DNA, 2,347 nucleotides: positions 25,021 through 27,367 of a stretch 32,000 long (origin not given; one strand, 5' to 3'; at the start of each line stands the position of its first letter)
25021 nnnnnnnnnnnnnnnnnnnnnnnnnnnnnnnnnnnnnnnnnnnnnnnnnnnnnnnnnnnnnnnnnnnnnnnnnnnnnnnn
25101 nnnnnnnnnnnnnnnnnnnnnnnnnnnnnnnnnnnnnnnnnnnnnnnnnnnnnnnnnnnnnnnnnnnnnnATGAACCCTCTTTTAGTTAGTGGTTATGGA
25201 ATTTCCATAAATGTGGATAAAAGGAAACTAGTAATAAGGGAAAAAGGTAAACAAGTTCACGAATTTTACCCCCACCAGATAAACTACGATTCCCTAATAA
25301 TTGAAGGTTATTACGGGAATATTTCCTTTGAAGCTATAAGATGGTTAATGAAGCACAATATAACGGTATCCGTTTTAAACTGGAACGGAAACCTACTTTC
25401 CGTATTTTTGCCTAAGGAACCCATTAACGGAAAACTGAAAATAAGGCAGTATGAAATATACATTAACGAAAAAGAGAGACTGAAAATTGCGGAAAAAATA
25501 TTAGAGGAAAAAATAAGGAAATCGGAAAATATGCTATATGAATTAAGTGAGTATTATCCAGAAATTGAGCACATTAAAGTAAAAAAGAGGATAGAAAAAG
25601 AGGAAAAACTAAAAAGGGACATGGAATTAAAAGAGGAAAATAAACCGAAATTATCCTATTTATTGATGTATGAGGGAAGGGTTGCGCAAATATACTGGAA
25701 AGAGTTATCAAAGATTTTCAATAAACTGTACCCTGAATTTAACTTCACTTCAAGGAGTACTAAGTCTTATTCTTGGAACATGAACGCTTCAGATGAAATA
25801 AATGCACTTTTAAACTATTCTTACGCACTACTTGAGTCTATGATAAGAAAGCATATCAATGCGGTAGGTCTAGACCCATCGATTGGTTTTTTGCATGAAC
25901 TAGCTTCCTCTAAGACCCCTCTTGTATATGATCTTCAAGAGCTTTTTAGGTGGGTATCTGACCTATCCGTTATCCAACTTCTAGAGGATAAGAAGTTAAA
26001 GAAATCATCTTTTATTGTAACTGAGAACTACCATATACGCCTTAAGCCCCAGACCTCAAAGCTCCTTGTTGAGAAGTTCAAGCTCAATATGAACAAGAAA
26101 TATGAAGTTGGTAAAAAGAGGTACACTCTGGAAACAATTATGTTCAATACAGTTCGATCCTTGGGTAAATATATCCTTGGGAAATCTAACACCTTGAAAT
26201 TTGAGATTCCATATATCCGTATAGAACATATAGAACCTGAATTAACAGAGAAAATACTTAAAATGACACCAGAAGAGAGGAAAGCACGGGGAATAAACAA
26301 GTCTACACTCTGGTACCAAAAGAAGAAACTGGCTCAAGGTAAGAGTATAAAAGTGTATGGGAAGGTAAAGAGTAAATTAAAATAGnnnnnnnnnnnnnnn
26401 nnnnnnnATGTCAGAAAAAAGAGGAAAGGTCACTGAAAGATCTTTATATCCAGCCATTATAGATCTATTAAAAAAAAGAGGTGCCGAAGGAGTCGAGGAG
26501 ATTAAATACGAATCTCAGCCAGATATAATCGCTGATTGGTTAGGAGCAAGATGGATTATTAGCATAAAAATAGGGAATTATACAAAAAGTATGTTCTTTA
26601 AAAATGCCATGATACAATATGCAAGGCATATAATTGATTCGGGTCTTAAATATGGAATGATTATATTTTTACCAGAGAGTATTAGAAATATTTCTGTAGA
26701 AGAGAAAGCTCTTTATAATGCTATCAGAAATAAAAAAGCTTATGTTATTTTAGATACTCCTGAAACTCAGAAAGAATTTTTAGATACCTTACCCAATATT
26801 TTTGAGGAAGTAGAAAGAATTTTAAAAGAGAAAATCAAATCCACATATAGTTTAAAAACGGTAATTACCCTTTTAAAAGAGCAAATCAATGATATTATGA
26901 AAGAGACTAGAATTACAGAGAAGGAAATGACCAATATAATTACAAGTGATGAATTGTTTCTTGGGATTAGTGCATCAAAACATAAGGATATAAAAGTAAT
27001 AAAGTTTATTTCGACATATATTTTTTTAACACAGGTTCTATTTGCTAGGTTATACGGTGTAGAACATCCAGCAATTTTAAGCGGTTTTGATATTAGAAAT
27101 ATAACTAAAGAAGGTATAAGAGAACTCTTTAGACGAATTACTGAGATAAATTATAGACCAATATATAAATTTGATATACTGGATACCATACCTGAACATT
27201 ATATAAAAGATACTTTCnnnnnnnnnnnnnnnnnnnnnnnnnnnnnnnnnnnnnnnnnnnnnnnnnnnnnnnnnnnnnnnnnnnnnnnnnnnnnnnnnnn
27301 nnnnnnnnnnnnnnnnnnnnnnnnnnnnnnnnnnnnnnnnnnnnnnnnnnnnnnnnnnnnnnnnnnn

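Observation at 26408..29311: Casposon cargo: a 967-aa single-chain methyltransferase with possible nuclease and specificity domains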

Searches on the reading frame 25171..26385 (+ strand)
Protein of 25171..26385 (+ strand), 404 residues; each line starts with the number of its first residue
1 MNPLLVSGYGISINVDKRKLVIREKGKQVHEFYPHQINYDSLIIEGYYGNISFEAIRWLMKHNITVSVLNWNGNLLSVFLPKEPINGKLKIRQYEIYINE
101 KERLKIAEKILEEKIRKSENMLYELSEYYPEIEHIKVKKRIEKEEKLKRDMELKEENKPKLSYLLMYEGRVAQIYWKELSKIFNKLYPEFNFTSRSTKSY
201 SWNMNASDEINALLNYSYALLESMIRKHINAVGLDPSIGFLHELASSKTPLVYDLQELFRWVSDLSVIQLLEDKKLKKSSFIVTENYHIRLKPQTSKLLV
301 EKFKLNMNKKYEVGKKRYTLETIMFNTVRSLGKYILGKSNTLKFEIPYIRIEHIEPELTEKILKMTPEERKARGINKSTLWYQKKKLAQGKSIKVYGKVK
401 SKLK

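Call 4: search_protein_families(library=pfam, proteins=[window:25171-26385:+], max_evalue=0.01)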
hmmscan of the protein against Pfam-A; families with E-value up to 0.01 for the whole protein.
window:25171-26385:+ (404 aa): 1 family
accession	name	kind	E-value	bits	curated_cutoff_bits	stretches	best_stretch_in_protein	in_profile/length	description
PF01867.21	Cas_Cas1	-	5.1e-63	213.3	22.3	1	4-303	1-281/283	CRISPR associated protein Cas1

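Call 6: search_protein_families(library=ncbifam, proteins=[window:25171-26385:+], max_evalue=0.01)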
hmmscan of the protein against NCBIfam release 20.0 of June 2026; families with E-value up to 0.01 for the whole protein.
window:25171-26385:+ (404 aa): 12 families
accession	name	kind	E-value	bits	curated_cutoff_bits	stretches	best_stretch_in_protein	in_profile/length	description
TIGR00287.1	cas1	equivalog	4.1e-54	183.9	71.7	1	4-339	2-323/327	CRISPR-associated endonuclease Cas1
NF049935.1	cas4g_cas1g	exception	1.3e-38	132.8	560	1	2-338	215-536/546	CRISPR-associated endonuclease Cas4g/Cas1g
TIGR04093.1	cas1_CYANO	exception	2.2e-37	128.8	385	1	21-312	22-296/334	type I-D CRISPR-associated endonuclease Cas1d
TIGR03640.1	cas1_DVULG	exception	7e-34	117.5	385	1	2-310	4-301/340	type I-C CRISPR-associated endonuclease Cas1c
TIGR03641.1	cas1_HMARI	exception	4.2e-28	98.6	304.1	1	50-338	44-314/324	type I-B CRISPR-associated endonuclease Cas1b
TIGR03983.1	cas1_MYXAN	equivalog_domain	2.1e-24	86.1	358.05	1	18-318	28-315/347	type I-MYXAN CRISPR-associated endonuclease Cas1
TIGR03639.1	cas1_NMENI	exception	1.6e-21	76.9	120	1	13-280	12-241/278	type II CRISPR-associated endonuclease Cas1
TIGR04329.1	cas1_PREFRAN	exception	3.1e-14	52.8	300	1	13-301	18-279/317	type V CRISPR-associated endonuclease Cas1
TIGR03638.1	cas1_ECOLI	exception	6.4e-12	45.3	215.6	1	202-261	164-221/269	type I-E CRISPR-associated endonuclease Cas1e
TIGR03637.1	cas1_YPEST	exception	0.0013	18.2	150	1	95-259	110-259/307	type I-F CRISPR-associated endonuclease Cas1f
NF003056.0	PRK03975.1-4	equivalog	0.0039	17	115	1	73-117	99-144/145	putative transcriptional regulator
NF053597.1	EnfR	exception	0.0072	16.5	260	1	16-114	39-137/142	transcriptional factor EnfR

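Call 7: search_protein_families(library=padloc, proteins=[window:25171-26385:+], max_evalue=0.01)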
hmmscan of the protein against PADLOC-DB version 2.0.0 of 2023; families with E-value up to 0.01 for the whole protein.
window:25171-26385:+ (404 aa): 32 families (the best 25 are shown)
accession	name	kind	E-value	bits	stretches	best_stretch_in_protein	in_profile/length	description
PDLC01608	Cas1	-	1.9e-64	215.8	1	4-304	1-275/276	"CAS-I,CAS-II,CAS-III,CAS-IV,CAS-V,CAS-VI; acquisition_1"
PDLC01248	Cas1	-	3.2e-62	208.6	1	3-337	2-289/289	"CAS-I,CAS-II,CAS-III,CAS-IV,CAS-V,CAS-VI; acquisition_1"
PDLC00927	Cas1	-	1.1e-54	183.9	1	4-339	2-323/327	CRISPR-associated endonuclease Cas1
PDLC00928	Cas1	-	8.9e-52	174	1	12-336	9-314/315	Cas1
PDLC01449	Cas1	-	2.3e-47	159.6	1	1-338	1-283/285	"CAS-I,CAS-II,CAS-III,CAS-IV,CAS-V,CAS-VI; acquisition_1"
PDLC01249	Cas1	-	4.2e-45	152.2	1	4-281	1-246/246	"CAS-I,CAS-II,CAS-III,CAS-IV,CAS-V,CAS-VI; acquisition_1"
PDLC02066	Cas1b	-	3.7e-41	139.5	1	4-337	3-321/322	-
PDLC02025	Cas1d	-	6.3e-41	138.9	1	10-318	10-285/316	-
PDLC01743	Cas1c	-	9.9e-39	131.5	1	2-326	6-310/337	-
PDLC01747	Cas1g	-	5.9e-38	128.7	1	3-312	199-485/523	-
PDLC02063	Cas1_IIIb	-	3.1e-37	126.4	1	4-346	313-614/617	-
PDLC00923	Cas1c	-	1.9e-34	117.5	1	2-310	4-301/340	"CRISPR-associated endonuclease Cas1, subtype I-C/DVULG"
PDLC02062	Cas1_II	-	4.1e-34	116.3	1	2-338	2-307/317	-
PDLC01334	Cas1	-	1.5e-33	114.5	1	2-310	3-298/336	"CAS-I,CAS-II,CAS-III,CAS-IV,CAS-V,CAS-VI; acquisition_1"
PDLC02061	Cas1_II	-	4.1e-31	106.2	1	13-354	42-304/335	-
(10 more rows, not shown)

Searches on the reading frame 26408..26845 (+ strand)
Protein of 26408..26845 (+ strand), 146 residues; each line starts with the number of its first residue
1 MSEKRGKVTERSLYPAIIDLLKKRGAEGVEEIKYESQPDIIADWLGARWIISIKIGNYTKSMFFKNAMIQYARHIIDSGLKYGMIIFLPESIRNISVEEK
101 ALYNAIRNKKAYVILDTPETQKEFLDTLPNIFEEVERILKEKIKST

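Call 40: search_solved_structures(query=A2, max_evalue=10, show_alignments=3)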
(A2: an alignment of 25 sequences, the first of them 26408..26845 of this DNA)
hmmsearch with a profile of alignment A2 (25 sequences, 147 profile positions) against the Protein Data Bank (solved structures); distinct sequences matched with E-value up to 10: 0.

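Call 48: predict_structure(alignment_id=A2)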
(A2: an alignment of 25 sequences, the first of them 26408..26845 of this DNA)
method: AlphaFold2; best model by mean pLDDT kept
length: 146 residues; sequences in the alignment: 25
mean_pLDDT: 91.7   pTM: 0.86
mean pLDDT of the five models: 91.7, 91.3, 90.1, 89.9, 89.5
residues with pLDDT >= 90: 122; 70-90: 15; 50-70: 6; < 50: 3
segments of 3 or more residues with pLDDT < 50: none
pLDDT, mean of each block of 10 residues (from residue 1): 74 95 93 76 95 96 96 94 97 95 98 96 98 95 66
secondary structure, 60 per line:
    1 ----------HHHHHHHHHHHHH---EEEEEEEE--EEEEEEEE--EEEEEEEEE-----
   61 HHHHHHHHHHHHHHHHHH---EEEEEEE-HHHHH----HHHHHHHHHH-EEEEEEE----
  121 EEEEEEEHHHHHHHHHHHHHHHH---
elements in order: H11-23 E27-34 E37-44 E47-55 H61-78 E82-88 H90-94 H99-108 E110-116 E121-127 H128-143

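Call 53: fold_search(model_id=the predicted structure, library=pdb)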
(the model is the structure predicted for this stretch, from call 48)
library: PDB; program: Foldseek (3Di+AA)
matches with E <= 10: 761; with E <= 0.001: 0
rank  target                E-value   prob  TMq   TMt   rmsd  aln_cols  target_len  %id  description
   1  4ic1_D                3.6e-03  0.93  0.35  0.26  15.6       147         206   14  Crystal structure of SSO0001 (released 2013-01-16)
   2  4ic1_A                1.1e-02  0.85  0.34  0.25  15.6       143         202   14  Crystal structure of SSO0001 (released 2013-01-16)
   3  9cr1_A                1.3e-02  0.97  0.36  0.23   4.9       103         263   14  Crystal structure of histidine racemase (HisR) of Fusobacterium nucleatum (C67S) (released 2025-03-05)
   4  4ic1_B                1.4e-02  0.85  0.36  0.27  14.6       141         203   14  Crystal structure of SSO0001 (released 2013-01-16)
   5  4tkd_B                1.4e-02  0.57  0.32  0.37  11.5       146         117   17  Sulfolobus solfataricus HJC mutants (released 2015-08-12)
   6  4tkd_D                1.5e-02  0.54  0.32  0.37  11.6       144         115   16  Sulfolobus solfataricus HJC mutants (released 2015-08-12)
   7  9cr1_C                1.6e-02  0.94  0.38  0.24  10.0       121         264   13  Crystal structure of histidine racemase (HisR) of Fusobacterium nucleatum (C67S) (released 2025-03-05)
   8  8rd8_D                1.7e-02  0.69  0.24  0.32   9.1       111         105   13  Cryo-EM structure of P. urativorans 70S ribosome in complex with hibernation factors Balon and RaiA (structure 1). (released 2024-02-21)
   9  9cr6_A                1.9e-02  0.92  0.34  0.22   5.4       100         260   15  Crystal structure of histidine racemase (HisR) of Fusobacterium nucleatum (C209S) (released 2025-03-05)
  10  5csa_B                2.0e-02  0.80  0.40  0.10   5.1       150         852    7  Crystal structure of domains BT-BCCP-AC1-AC5 of yeast acetyl-CoA carboxylase (released 2015-10-28)
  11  9cr6_C                2.4e-02  0.90  0.37  0.23   9.9       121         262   14  Crystal structure of histidine racemase (HisR) of Fusobacterium nucleatum (C209S) (released 2025-03-05)
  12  5trc_B                2.4e-02  0.69  0.37  0.18   6.1       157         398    7  Crystal structure of phosphorylated AC3-AC5 domains of yeast acetyl-CoA carboxylase (released 2016-12-07)
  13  9cr6_B                2.6e-02  0.89  0.34  0.21   5.5       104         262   13  Crystal structure of histidine racemase (HisR) of Fusobacterium nucleatum (C209S) (released 2025-03-05)
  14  5cs4_A                2.8e-02  0.69  0.38  0.17   5.3       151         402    8  Crystal structure of domains AC3-AC5 of yeast acetyl-CoA carboxylase (released 2015-10-28)
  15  2inb                  3.4e-02  0.91  0.30  0.34   4.7        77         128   16  Crystal structure of an XisH family protein (ZP_00107633.1) from Nostoc punctiforme PCC 73102 at 1.60 A resolution (released 2006-10-24)
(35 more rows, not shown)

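Call 59: search_protein_representatives(alignment_id=A2)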
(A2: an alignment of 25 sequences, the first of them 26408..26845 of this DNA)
Query: 25 sequences, 147 profile positions. Proteins with E-value up to 0.001 (for the whole library): 146; up to 1e-10: 55; up to 1e-30: 24. The best 146 are listed.
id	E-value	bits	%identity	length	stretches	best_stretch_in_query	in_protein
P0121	9.8e-54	197.3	-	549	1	4-143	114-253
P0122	3.8e-51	188.9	-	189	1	3-143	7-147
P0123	3.9e-50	185.6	-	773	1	2-143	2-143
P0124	1.1e-49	184.2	-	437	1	1-146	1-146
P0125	5.6e-49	181.9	-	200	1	3-143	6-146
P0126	7.1e-49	181.5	-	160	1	5-142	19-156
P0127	1.1e-48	180.9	-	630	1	1-146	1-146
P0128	4.5e-48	178.9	-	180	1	1-137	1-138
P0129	7.3e-48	178.2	-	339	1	3-138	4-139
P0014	9.3e-48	177.9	-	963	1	1-143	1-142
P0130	2.2e-47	176.7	-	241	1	3-143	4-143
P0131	2.1e-46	173.5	-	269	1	6-144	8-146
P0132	3.3e-46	172.9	-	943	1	2-139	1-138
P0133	5.9e-45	168.8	-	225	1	2-146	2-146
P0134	8.5e-45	168.3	-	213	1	3-140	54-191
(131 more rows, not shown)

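Call 71: search_protein_families(library=pfam, alignment_id=A4, max_evalue=10)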
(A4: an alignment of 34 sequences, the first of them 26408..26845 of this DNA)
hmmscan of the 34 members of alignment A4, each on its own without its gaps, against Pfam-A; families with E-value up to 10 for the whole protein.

A. member 1, window:26408-26845:+ (146 aa): 1 family
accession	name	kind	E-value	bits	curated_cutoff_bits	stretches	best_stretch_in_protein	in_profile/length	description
PF16544.10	STAR_dimer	-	0.023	14.6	26.3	1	122-143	16-37/53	Homodimerisation region of STAR domain protein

B. families by the number of members that match (of 34 scanned): 27 families (the first 25 are shown)
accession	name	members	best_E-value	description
PF01870.24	Hjc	6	0.0036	Archaeal holliday junction resolvase (hjc)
PF18742.7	DpnII-MboI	4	0.013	REase_DpnII-MboI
PF06054.18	CoiA_nuc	2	0.0014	Competence protein CoiA, nuclease-like domain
PF21852.1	DUF6911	2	0.2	Family of unknown function (DUF6911)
PF04055.27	Radical_SAM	1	0.002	Radical SAM superfamily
PF03486.20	HI0933_like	1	0.0052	HI0933-like protein Rossmann domain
PF13738.12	Pyr_redox_3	1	0.0062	Pyridine nucleotide-disulphide oxidoreductase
PF08011.17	PDDEXK_9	1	0.0096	PD-(D/E)XK nuclease superfamily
PF25361.1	AAA_lid_RFC1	1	0.018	RFC1-like, AAA+ ATPase lid domain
PF16544.10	STAR_dimer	1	0.023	Homodimerisation region of STAR domain protein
PF12774.13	AAA_6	1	0.026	Hydrolytic ATP binding site of dynein motor region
PF20210.4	Laa1_Sip1_HTR5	1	0.034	Laa1/Sip1/HEATR5 HEAT repeat region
PF00070.33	Pyr_redox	1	0.035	Pyridine nucleotide-disulphide oxidoreductase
PF01939.22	NucS_C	1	0.042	Endonuclease NucS C-terminal domain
PF11198.13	DUF2857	1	0.054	Protein of unknown function (DUF2857)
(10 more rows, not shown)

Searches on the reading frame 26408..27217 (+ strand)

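Call 41: search_protein_families(library=pfam, proteins=[window:26408-27217:+], max_evalue=10)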
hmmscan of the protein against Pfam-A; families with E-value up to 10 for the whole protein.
window:26408-27217:+ (270 aa): 2 families
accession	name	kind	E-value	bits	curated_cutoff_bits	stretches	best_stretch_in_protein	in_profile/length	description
PF16544.10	STAR_dimer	-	0.048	13.7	26.3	1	122-143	16-37/53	Homodimerisation region of STAR domain protein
PF07200.18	Mod_r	-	0.11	13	30.1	1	121-204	66-132/146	Modifier of rudimentary (Mod(r)) protein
